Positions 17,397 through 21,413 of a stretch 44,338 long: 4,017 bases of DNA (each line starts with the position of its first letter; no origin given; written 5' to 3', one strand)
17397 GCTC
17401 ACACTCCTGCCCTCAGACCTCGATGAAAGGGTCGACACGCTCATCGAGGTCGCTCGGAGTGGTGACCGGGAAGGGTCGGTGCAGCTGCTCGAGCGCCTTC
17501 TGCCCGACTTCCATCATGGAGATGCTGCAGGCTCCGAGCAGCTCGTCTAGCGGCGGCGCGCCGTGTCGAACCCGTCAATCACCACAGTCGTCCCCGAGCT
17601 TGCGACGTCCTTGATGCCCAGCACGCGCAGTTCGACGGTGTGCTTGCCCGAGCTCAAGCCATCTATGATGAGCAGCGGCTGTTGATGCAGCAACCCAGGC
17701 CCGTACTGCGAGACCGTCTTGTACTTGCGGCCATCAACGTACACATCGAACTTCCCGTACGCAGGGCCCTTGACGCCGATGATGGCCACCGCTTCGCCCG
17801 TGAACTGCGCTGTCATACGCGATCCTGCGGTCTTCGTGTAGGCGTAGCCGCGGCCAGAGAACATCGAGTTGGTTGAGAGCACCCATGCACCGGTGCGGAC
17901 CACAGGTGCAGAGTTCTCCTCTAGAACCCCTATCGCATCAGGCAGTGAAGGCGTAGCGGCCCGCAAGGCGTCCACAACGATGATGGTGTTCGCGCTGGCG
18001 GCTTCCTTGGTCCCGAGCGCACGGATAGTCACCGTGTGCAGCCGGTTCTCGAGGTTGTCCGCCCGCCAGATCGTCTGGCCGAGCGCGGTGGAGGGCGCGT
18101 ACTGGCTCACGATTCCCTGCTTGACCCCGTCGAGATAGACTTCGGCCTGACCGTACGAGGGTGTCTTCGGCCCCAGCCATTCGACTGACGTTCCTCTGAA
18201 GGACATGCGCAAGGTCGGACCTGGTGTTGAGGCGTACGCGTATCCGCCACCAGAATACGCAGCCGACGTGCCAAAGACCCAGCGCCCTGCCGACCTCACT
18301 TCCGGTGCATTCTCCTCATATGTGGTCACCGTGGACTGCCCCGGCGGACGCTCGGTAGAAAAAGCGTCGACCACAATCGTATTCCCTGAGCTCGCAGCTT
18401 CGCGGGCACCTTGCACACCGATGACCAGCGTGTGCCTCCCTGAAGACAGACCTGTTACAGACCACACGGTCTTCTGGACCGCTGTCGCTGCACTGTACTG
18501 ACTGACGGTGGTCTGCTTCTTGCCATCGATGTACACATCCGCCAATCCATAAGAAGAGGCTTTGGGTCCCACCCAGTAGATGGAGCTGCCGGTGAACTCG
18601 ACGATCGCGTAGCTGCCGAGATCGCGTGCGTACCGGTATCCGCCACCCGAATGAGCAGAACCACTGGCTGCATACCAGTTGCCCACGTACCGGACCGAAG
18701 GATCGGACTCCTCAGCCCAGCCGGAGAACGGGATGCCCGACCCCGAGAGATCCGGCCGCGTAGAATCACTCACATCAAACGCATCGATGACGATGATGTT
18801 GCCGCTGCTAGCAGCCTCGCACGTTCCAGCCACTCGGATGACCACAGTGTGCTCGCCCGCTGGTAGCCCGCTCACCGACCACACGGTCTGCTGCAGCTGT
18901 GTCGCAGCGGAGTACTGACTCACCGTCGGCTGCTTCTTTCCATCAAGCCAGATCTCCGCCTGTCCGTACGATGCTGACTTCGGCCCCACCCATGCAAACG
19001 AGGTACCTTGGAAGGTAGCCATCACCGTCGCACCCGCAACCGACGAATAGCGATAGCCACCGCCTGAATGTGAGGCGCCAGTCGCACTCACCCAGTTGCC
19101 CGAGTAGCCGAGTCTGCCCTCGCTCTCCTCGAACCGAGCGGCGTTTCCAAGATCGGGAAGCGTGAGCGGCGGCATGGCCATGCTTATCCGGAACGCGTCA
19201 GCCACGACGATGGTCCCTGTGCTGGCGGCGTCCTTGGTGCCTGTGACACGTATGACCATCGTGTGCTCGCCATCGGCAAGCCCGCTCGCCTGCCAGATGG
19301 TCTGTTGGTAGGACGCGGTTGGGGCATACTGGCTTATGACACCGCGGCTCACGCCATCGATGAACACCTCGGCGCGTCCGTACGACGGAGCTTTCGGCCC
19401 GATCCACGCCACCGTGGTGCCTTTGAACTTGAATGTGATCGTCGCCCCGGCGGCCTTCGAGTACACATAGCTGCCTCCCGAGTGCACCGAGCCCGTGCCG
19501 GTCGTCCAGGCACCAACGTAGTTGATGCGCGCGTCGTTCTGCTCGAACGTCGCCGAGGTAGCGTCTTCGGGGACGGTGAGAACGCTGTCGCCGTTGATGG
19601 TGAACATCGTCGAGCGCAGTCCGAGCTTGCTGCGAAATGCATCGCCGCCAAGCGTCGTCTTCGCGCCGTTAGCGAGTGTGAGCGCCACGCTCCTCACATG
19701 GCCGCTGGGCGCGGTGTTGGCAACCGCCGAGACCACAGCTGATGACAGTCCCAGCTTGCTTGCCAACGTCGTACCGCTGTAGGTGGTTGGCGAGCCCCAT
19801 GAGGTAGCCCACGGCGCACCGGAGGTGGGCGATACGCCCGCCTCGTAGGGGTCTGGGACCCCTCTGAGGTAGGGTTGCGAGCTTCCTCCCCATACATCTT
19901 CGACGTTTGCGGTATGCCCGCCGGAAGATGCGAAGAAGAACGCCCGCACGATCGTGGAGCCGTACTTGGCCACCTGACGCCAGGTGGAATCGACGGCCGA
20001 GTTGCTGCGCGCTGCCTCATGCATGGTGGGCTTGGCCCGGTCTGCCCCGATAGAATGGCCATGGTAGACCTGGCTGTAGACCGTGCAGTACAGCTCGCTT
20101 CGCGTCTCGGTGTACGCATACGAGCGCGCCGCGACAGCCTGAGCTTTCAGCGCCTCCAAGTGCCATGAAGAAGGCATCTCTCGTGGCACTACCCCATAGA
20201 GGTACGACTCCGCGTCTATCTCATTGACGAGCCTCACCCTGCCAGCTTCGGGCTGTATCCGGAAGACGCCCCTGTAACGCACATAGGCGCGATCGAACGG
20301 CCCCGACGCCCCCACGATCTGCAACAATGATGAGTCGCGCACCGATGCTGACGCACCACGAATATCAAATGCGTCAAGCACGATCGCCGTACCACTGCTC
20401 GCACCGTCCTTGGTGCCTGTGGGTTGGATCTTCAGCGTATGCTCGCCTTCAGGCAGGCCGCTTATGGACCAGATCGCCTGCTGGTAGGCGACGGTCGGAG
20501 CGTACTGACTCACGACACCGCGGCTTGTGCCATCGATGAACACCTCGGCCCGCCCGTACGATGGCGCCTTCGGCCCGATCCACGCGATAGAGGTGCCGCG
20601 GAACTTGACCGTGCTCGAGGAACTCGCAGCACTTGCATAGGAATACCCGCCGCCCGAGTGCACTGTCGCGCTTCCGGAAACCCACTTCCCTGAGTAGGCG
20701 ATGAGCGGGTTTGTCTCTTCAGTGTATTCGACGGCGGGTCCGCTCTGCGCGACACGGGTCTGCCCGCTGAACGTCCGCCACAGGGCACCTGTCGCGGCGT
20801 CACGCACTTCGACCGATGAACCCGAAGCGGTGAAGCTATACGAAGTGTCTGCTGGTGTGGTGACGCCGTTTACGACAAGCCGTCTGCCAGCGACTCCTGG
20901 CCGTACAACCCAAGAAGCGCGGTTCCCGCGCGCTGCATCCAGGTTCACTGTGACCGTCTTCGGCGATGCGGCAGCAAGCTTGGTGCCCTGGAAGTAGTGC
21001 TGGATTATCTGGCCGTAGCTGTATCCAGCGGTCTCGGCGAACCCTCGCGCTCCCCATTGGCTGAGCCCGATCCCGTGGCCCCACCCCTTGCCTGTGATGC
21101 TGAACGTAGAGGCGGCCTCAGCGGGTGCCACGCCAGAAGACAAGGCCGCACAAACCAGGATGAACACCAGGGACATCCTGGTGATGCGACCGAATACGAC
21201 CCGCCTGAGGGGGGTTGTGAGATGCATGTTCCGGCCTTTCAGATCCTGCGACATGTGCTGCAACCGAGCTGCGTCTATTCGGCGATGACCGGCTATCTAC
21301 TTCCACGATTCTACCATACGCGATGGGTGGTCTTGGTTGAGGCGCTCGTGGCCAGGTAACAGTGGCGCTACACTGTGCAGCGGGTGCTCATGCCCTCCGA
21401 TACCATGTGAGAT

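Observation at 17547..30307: The same ~125-aa module is repeated 13 times across three different peptidoglycan-remodelling enzymes: candidate undescribed wall-targeting domain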

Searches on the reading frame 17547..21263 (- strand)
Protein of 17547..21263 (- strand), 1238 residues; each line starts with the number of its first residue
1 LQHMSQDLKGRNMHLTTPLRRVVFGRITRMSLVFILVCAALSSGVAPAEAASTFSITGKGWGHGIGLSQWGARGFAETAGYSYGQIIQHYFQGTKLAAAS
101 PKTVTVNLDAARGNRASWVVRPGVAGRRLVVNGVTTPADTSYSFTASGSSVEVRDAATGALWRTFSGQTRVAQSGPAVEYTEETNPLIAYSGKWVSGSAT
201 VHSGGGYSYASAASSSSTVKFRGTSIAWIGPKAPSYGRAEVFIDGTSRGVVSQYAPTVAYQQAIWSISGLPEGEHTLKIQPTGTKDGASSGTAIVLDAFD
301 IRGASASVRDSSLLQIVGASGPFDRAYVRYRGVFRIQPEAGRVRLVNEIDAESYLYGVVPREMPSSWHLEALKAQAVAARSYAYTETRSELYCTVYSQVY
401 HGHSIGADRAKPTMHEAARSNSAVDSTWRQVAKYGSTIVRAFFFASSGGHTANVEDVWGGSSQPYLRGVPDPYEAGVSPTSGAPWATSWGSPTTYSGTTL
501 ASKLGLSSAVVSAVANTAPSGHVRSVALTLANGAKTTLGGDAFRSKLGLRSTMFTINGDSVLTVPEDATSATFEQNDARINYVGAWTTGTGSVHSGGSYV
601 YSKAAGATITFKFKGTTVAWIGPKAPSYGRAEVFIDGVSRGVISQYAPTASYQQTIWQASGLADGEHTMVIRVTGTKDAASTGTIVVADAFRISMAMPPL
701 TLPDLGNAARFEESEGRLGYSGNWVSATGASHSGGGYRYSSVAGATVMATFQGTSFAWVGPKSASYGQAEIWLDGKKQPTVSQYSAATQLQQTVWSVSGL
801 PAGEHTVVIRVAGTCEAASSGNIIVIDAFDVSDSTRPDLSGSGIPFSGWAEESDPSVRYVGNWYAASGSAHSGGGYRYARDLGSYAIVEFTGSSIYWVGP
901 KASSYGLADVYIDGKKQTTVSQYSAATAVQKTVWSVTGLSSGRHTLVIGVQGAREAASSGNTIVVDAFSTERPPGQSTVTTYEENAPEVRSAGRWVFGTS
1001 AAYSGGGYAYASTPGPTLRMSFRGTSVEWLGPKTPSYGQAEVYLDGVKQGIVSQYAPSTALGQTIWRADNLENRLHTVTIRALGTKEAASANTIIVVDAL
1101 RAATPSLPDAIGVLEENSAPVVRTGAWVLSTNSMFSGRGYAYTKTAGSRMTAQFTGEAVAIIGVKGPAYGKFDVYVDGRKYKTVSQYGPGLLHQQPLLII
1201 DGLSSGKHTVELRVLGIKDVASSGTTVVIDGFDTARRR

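Call 6: search_protein_families(library=pfam, proteins=[window:17547-21263:-], max_evalue=1)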
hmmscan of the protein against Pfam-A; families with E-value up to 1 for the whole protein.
window:17547-21263:- (1238 aa): 5 families
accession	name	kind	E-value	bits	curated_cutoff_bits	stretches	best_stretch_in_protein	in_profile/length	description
PF17996.7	CE2_N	-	1.3e-32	112.5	27.9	6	1142-1213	14-81/108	Carbohydrate esterase 2 N-terminal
PF08486.15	SpoIID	-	3e-22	79.5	23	1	341-434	3-97/97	Stage II sporulation protein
PF04797.18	Herpes_ORF11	-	0.0087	15.4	27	0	738-819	137-220/375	Herpesvirus dUTPase protein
PF17957.7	Big_7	-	0.053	14.6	24.1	0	240-279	36-70/70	Bacterial Ig domain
PF00080.25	Sod_Cu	-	0.19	12.6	28.9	0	791-821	17-49/133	Copper/zinc superoxide dismutase (SODC)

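Call 7: search_protein_families(library=ncbifam, proteins=[window:17547-21263:-], max_evalue=1)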
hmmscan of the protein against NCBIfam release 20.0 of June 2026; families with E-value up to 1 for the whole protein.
window:17547-21263:- (1238 aa): 3 families
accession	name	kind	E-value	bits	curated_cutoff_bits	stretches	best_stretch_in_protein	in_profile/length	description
TIGR02669.1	SpoIID_LytB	domain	3.2e-54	184.7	83.3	2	345-574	2-218/270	SpoIID/LytB domain-containing protein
TIGR02870.1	spore_II_D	equivalog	6e-41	140.7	234.75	2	346-557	69-288/338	stage II sporulation protein D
NF009404.0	PRK12767.1-3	equivalog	0.42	9.4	316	0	1123-1152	272-300/344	carbamoyl phosphate synthase-like protein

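Call 30: list_cluster_members(proteins=[window:17547-21224:-, window:26056-28761:-, window:28763-30307:-, P0013, P0014, P0015, P0016, P0022, P0028, P0107])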
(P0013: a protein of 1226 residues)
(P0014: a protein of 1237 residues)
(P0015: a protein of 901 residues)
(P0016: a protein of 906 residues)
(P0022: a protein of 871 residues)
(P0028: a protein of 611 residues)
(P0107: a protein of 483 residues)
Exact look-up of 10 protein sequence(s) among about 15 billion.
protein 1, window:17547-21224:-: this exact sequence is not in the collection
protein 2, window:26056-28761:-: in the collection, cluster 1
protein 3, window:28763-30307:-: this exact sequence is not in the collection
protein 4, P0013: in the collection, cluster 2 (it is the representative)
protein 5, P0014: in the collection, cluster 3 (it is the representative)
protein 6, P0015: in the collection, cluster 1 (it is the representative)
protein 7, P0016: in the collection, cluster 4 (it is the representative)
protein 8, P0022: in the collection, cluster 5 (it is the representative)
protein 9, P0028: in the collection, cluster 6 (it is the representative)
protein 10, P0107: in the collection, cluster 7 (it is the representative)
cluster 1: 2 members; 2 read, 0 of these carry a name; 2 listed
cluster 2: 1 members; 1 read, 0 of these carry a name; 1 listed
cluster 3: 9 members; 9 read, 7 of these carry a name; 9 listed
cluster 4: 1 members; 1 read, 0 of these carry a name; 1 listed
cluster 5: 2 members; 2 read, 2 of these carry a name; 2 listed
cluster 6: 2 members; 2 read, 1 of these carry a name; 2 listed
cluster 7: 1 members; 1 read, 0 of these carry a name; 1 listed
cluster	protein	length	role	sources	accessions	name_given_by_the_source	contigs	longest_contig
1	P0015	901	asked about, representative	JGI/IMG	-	-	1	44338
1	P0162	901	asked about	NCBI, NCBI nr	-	-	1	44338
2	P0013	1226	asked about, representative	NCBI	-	-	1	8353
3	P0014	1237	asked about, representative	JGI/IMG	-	cell wall-associated NlpC family hydrolase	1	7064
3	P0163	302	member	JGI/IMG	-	cell wall-associated NlpC family hydrolase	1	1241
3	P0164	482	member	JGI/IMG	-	cell wall-associated NlpC family hydrolase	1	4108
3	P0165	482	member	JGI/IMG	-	cell wall-associated NlpC family hydrolase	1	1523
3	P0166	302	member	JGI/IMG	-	cell wall-associated NlpC family hydrolase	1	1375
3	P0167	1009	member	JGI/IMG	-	cell wall-associated NlpC family hydrolase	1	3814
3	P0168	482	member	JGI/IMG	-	cell wall-associated NlpC family hydrolase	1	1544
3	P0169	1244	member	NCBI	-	-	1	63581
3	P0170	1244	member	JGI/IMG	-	-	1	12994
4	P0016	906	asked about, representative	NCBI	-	-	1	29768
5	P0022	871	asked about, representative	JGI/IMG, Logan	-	hypothetical protein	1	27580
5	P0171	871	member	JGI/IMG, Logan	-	hypothetical protein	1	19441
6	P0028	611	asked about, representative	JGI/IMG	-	cell wall-associated NlpC family hydrolase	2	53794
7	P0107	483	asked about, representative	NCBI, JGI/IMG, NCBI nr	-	-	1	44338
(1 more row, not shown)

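Call 54: search_solved_structures(query=window:17547-21224:-, max_evalue=0.001, show_alignments=1)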
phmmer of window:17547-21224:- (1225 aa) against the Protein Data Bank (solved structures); distinct sequences matched with E-value up to 0.001: 3.
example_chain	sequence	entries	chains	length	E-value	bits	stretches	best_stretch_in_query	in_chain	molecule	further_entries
4rwr_A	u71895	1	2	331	6.6e-22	80.3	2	330-544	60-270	Stage II sporulation protein D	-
5i1t_A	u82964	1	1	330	2.3e-20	75.2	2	334-462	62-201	Stage II sporulation protein D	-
5txu_A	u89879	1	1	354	3e-20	74.8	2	334-462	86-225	Stage II sporulation protein D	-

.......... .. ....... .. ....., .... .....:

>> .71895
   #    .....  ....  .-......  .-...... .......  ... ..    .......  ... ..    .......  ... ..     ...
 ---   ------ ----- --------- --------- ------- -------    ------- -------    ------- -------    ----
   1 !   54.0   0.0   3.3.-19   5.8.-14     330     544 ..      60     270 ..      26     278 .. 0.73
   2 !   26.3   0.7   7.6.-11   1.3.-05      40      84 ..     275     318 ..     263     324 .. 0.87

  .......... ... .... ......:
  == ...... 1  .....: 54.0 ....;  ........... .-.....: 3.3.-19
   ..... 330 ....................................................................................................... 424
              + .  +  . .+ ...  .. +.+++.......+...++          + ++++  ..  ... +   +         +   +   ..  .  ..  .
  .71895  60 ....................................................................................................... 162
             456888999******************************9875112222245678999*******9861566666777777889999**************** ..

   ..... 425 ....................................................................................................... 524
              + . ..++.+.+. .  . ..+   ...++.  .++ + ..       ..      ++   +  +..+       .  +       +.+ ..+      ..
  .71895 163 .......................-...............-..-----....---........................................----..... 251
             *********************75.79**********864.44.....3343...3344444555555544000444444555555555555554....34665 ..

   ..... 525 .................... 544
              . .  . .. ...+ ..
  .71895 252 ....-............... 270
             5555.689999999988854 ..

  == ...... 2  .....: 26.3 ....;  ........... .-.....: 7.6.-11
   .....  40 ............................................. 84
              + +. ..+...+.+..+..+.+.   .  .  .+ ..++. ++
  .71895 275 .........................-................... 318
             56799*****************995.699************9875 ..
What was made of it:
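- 20973..21107 (-): N-terminal segment carrying the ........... motif. It corresponds to the C-terminal end (residues 275-318) of canonical SpoIID, so the domain order is circularly permuted. call 54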

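Call 59: find_encoding_contigs(protein=P0169, flank=10000, max_places=1)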
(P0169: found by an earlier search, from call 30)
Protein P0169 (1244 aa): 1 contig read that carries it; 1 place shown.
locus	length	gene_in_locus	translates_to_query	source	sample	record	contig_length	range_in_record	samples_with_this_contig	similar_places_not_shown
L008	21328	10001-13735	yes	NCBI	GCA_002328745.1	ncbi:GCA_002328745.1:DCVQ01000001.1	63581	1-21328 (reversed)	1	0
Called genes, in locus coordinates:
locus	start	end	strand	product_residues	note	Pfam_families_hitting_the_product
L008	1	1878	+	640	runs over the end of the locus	PF00150:Cellulase, PF02449:Glyco_hydro_42 (faint), PF08532:Glyco_hydro_42M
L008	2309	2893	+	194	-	PF02769:AIRS_C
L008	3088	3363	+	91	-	PF01402:RHH_1 (weak)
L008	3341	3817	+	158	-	PF01850:PIN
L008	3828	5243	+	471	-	PF12390:Se-cys_synth_N, PF03841:SelA, PF01041:DegT_DnrJ_EryC1 (weak)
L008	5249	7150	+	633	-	PF00009:GTP_EFTU, PF01926:MMR_HSR1 (weak), PF03144:GTP_EFTU_D2, PF25461:Beta-barrel_SelB, PF09106:WHD_2nd_SelB, PF09107:WHD_3rd_SelB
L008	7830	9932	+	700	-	PF17996:CE2_N (faint), PF03734:YkuD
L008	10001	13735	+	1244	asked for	PF17996:CE2_N (faint), PF00877:NLPC_P60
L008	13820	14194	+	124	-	-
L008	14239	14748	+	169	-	PF14512:TM1586_NiRdase (faint), PF00881:Nitroreductase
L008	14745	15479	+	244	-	PF00005:ABC_tran, PF13191:AAA_16 (faint), PF13304:AAA_21 (faint)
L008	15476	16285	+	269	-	PF03649:UPF0014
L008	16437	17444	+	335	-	PF00348:polyprenyl_synt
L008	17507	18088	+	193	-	PF13527:Acetyltransf_9 (faint), PF00583:Acetyltransf_1, PF13673:Acetyltransf_10 (weak), PF13508:Acetyltransf_7 (weak)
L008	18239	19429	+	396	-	PF00753:Lactamase_B (weak), PF19583:ODP, PF00258:Flavodoxin_1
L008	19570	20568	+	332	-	PF13495:Phage_int_SAM_4, PF00589:Phage_integrase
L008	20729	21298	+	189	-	-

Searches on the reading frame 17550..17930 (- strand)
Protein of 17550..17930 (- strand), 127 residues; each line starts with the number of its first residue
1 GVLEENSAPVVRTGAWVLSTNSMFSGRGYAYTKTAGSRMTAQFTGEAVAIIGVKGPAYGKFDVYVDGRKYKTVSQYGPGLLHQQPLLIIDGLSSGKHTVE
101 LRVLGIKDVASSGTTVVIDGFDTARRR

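Call 72: search_protein_families(library=pfam, proteins=[window:17550-17930:-], max_evalue=0.1)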
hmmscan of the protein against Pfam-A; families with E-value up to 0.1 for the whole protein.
window:17550-17930:- (127 aa): 1 family
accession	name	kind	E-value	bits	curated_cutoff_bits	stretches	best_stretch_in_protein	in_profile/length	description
PF17996.7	CE2_N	-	2.1e-06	28.2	27.9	1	31-102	14-81/108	Carbohydrate esterase 2 N-terminal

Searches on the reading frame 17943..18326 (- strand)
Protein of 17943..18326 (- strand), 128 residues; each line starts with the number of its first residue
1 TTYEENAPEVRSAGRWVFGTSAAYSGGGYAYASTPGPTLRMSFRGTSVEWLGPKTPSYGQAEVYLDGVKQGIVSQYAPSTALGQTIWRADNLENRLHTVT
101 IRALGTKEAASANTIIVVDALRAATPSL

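Call 72: search_protein_families(library=pfam, proteins=[window:17943-18326:-], max_evalue=0.1)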
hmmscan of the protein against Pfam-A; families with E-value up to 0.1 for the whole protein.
window:17943-18326:- (128 aa): 1 family
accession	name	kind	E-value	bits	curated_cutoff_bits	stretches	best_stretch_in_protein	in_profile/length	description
PF17996.7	CE2_N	-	0.0002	21.8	27.9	1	31-103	14-82/108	Carbohydrate esterase 2 N-terminal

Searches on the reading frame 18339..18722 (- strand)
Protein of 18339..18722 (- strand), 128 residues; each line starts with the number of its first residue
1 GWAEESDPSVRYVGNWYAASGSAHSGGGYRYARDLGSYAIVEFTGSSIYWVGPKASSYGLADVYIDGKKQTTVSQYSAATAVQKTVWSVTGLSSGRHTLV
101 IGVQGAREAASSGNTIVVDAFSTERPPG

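Call 72: search_protein_families(library=pfam, proteins=[window:18339-18722:-], max_evalue=0.1)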
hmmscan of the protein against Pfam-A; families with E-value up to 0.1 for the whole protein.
window:18339-18722:- (128 aa): 1 family
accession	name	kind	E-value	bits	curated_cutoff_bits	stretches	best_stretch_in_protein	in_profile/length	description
PF17996.7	CE2_N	-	0.00015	22.2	27.9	1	36-101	19-80/108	Carbohydrate esterase 2 N-terminal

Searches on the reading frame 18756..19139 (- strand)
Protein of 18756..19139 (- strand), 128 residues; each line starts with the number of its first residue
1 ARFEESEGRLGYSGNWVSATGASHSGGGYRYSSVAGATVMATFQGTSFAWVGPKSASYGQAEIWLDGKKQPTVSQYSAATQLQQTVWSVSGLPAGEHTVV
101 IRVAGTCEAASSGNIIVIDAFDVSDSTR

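Call 72: search_protein_families(library=pfam, proteins=[window:18756-19139:-], max_evalue=0.1)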
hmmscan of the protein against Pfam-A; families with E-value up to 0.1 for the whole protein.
window:18756-19139:- (128 aa): 2 families
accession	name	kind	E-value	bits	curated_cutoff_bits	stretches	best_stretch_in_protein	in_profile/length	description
PF17996.7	CE2_N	-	3.6e-05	24.2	27.9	1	33-103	16-82/108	Carbohydrate esterase 2 N-terminal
PF04797.18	Herpes_ORF11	-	0.089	12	27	1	30-111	137-220/375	Herpesvirus dUTPase protein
